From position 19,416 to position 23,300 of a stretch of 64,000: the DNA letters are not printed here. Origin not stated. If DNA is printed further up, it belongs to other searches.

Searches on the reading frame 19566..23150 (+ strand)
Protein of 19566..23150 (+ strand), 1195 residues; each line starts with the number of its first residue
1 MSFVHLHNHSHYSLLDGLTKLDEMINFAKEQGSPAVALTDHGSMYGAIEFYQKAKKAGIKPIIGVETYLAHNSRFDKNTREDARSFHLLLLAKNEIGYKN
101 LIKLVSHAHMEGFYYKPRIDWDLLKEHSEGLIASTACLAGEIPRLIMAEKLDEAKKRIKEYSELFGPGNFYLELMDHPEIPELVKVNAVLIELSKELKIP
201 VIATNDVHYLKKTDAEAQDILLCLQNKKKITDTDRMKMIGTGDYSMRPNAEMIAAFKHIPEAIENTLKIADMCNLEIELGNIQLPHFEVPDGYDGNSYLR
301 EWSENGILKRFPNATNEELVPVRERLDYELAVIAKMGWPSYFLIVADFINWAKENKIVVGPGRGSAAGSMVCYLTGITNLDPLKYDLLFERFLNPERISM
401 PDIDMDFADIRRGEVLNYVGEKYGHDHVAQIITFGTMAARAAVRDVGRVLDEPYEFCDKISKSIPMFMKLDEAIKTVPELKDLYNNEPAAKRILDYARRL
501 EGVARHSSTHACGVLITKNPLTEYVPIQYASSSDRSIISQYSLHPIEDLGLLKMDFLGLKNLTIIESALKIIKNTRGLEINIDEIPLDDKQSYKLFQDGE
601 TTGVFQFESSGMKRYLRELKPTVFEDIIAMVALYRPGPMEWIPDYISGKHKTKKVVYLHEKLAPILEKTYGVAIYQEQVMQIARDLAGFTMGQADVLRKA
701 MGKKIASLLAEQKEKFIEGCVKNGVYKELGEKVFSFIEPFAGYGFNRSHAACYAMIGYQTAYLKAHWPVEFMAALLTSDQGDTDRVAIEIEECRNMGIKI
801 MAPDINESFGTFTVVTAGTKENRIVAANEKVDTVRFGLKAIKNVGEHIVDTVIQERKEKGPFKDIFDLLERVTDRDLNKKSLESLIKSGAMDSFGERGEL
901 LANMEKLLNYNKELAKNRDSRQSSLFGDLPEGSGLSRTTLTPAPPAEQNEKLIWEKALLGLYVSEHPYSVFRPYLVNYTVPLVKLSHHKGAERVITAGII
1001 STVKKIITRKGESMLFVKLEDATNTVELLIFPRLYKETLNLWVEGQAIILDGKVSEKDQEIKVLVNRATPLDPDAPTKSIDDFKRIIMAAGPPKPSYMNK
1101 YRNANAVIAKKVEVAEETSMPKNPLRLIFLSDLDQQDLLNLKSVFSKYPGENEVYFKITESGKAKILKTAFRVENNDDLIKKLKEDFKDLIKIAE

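Call 5: search_protein_families(library=pfam, proteins=[window:19566-23150:+], max_evalue=1)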
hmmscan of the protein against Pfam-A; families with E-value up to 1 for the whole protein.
window:19566-23150:+ (1195 aa): 7 families
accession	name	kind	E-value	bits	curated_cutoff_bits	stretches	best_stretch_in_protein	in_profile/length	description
PF07733.18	DNA_pol3_alpha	-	1.3e-101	340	23.9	1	298-558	2-260/260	Bacterial DNA polymerase III alpha NTPase domain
PF17657.6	DNA_pol3_finger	-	2e-65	219.6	22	1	561-724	1-166/166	Bacterial DNA polymerase III alpha subunit finger domain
PF02811.25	PHP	-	4.2e-61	206.5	26.4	1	5-177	1-164/164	PHP domain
PF14579.12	HHH_6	-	7.4e-27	93.8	25.6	1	797-896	1-85/90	Helix-hairpin-helix motif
PF01336.31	tRNA_anti-codon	-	2.6e-09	37.3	27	1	994-1071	1-75/75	OB-fold nucleic acid binding domain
PF12836.13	HHH_3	-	0.049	14.2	27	1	838-870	16-48/65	Helix-hairpin-helix motif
PF04919.18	DUF655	-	0.11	12.9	22.2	1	836-873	116-152/181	Protein of unknown function (DUF655)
